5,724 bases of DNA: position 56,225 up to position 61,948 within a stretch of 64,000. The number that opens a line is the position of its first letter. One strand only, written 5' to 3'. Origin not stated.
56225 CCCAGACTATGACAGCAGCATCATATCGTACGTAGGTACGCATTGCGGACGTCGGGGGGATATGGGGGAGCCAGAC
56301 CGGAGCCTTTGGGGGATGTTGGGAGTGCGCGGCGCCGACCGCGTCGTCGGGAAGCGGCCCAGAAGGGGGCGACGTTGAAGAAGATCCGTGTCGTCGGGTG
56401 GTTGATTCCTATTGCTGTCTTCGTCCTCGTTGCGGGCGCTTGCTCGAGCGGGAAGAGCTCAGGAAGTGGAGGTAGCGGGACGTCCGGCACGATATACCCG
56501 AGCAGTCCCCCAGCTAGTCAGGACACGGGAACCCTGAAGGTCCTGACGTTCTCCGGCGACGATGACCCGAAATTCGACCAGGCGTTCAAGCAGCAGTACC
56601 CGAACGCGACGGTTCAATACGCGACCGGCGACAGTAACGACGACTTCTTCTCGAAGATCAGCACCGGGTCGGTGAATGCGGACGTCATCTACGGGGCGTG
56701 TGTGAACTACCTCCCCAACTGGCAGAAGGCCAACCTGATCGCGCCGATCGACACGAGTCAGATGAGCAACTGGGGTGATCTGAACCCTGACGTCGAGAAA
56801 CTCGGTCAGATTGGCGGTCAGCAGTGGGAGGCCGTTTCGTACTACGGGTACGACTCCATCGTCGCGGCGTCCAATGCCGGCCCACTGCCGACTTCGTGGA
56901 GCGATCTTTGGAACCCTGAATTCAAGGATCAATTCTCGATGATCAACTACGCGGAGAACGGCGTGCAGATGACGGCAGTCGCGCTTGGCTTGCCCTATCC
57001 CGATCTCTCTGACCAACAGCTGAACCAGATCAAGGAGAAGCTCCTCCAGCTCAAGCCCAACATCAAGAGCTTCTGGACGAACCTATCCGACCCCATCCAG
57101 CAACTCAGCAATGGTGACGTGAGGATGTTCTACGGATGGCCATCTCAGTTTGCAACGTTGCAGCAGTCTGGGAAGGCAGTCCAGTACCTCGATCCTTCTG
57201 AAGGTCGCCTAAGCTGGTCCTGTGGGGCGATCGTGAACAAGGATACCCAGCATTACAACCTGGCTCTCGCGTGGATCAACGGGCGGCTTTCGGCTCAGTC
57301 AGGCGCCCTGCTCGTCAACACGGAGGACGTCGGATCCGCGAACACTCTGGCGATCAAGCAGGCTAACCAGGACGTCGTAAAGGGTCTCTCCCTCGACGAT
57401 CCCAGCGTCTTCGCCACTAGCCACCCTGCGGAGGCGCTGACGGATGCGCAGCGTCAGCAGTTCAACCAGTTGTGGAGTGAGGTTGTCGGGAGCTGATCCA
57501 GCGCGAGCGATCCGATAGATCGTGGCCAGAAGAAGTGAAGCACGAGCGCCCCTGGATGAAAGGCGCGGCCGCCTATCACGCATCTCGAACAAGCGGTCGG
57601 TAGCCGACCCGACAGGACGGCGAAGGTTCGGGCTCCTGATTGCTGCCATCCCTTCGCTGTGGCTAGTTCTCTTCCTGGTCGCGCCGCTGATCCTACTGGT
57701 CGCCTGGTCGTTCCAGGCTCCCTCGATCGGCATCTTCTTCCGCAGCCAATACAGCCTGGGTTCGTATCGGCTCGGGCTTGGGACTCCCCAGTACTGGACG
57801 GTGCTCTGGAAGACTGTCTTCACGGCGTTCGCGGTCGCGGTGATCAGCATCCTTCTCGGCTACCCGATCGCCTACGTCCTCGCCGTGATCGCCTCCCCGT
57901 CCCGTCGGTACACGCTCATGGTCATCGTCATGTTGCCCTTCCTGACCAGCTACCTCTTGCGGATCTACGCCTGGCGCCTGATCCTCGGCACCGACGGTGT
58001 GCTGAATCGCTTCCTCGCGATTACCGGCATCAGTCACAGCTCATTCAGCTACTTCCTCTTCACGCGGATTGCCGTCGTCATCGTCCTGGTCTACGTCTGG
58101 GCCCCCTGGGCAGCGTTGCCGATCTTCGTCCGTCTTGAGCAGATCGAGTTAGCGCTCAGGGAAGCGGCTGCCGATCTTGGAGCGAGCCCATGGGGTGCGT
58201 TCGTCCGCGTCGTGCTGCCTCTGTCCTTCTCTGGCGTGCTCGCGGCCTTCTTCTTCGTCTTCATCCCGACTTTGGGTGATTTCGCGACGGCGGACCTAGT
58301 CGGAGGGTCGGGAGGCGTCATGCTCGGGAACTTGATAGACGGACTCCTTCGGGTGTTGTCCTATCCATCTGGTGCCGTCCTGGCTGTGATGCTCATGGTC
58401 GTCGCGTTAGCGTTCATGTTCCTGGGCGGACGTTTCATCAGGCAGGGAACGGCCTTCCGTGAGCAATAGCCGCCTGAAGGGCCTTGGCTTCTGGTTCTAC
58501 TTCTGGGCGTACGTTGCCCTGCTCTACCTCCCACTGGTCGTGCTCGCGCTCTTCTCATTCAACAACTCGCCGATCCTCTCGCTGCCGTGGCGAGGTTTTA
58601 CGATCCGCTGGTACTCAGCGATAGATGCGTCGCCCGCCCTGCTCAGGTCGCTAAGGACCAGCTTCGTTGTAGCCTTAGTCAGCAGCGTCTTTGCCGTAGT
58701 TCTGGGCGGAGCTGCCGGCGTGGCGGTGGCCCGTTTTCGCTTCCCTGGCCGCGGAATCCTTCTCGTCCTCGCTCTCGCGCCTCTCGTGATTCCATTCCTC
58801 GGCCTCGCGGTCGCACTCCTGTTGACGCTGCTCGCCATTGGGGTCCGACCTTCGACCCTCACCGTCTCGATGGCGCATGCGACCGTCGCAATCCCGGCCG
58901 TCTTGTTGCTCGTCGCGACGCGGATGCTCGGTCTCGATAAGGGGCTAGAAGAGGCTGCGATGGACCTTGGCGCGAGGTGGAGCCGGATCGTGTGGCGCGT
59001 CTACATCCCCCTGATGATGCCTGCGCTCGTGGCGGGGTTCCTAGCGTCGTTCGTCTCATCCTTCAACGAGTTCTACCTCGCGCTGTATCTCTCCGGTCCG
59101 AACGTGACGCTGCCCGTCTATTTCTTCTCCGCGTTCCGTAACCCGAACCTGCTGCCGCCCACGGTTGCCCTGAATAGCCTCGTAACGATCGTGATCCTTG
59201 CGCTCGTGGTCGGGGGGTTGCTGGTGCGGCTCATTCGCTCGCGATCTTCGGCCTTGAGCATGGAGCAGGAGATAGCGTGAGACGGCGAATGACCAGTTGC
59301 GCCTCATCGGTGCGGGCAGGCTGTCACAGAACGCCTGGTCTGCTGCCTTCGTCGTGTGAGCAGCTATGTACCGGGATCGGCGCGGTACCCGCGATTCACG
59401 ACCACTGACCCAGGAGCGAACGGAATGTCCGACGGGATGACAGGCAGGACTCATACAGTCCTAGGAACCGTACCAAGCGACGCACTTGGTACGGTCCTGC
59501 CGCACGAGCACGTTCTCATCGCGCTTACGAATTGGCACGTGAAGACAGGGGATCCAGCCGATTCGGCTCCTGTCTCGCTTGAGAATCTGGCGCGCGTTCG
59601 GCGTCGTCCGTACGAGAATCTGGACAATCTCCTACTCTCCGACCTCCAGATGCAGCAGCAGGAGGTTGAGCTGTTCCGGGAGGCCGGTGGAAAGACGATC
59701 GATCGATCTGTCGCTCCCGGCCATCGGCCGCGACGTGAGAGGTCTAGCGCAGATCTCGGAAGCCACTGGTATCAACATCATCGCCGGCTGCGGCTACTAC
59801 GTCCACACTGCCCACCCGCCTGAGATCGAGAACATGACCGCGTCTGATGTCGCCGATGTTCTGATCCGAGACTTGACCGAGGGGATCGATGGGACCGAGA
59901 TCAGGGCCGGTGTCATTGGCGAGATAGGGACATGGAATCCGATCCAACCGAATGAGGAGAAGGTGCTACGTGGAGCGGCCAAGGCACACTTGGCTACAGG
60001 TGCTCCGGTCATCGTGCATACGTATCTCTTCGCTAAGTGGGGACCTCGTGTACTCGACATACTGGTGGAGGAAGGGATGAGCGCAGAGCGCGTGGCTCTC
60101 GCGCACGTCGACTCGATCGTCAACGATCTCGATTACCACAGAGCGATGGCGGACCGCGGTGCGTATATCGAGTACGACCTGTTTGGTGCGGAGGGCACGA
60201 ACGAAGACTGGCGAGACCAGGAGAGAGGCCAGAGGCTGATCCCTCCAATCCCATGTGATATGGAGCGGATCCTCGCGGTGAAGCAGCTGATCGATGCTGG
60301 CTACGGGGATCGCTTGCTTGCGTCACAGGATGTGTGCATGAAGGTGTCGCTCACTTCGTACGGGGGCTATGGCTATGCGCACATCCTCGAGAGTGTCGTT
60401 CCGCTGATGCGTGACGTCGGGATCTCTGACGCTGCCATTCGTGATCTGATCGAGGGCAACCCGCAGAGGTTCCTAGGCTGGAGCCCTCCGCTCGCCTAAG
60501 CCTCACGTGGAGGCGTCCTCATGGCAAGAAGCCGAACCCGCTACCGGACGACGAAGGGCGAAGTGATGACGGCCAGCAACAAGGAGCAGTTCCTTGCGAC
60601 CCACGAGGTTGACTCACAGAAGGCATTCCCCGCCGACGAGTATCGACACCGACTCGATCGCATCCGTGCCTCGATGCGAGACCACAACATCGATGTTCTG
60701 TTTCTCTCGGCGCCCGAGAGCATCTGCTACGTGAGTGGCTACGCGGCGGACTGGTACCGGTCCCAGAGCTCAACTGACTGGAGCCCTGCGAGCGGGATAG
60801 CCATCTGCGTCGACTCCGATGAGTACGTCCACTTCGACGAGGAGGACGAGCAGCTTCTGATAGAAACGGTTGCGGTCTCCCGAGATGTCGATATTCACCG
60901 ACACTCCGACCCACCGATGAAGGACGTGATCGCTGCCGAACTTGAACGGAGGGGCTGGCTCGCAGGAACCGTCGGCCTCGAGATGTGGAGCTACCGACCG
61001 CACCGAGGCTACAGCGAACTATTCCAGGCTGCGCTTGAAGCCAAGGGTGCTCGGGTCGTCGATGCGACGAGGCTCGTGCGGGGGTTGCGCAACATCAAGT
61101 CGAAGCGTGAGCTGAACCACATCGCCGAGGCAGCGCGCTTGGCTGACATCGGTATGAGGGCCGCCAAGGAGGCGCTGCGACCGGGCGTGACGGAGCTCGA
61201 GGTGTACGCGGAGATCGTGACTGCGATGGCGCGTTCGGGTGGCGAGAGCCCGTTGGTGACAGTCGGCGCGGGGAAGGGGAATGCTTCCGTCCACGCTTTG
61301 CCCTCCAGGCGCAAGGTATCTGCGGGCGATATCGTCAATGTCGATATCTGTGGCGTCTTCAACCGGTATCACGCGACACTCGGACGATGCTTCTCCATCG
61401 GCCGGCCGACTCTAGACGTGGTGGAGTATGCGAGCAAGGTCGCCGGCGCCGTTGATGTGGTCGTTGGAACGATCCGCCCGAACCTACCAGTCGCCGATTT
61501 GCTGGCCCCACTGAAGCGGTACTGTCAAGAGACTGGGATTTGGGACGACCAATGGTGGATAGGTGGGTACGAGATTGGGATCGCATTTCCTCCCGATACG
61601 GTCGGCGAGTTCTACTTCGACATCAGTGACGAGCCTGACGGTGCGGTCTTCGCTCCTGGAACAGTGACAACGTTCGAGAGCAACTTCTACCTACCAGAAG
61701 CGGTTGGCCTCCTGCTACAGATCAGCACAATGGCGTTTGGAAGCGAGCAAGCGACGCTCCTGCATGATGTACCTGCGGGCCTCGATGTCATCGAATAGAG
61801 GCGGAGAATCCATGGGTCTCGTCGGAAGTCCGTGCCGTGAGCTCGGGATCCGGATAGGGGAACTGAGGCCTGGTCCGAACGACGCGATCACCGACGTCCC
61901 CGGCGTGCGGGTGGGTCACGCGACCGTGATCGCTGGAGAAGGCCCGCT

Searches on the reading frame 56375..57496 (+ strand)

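Call 28: search_protein_families(library=pfam, proteins=[window:56375-57496:+], max_evalue=0.001)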
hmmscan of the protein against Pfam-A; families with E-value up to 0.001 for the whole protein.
window:56375-57496:+ (373 aa): 3 families
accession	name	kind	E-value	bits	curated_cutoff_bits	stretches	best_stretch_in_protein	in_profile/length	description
PF13416.11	SBP_bac_8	-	4.9e-19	69.6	27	1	69-313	4-252/279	Bacterial extracellular solute-binding protein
PF13343.11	SBP_bac_6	-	6.7e-17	62.2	24.6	1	102-318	4-216/245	Bacterial extracellular solute-binding protein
PF01547.30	SBP_bac_1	-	1.2e-09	39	26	1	67-302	14-298/307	Bacterial extracellular solute-binding protein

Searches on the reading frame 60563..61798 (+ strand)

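Call 73: search_protein_families(library=pfam, proteins=[window:60563-61798:+], max_evalue=0.001)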
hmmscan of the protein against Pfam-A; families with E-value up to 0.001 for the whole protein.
window:60563-61798:+ (411 aa): 2 families
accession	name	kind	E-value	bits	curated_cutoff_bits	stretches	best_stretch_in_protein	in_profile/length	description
PF00557.29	Peptidase_M24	-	1.3e-22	81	23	1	186-380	2-195/208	Metallopeptidase family M24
PF01321.24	Creatinase_N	-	6.9e-12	46.5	22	1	30-178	1-128/128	Creatinase/Prolidase N-terminal domain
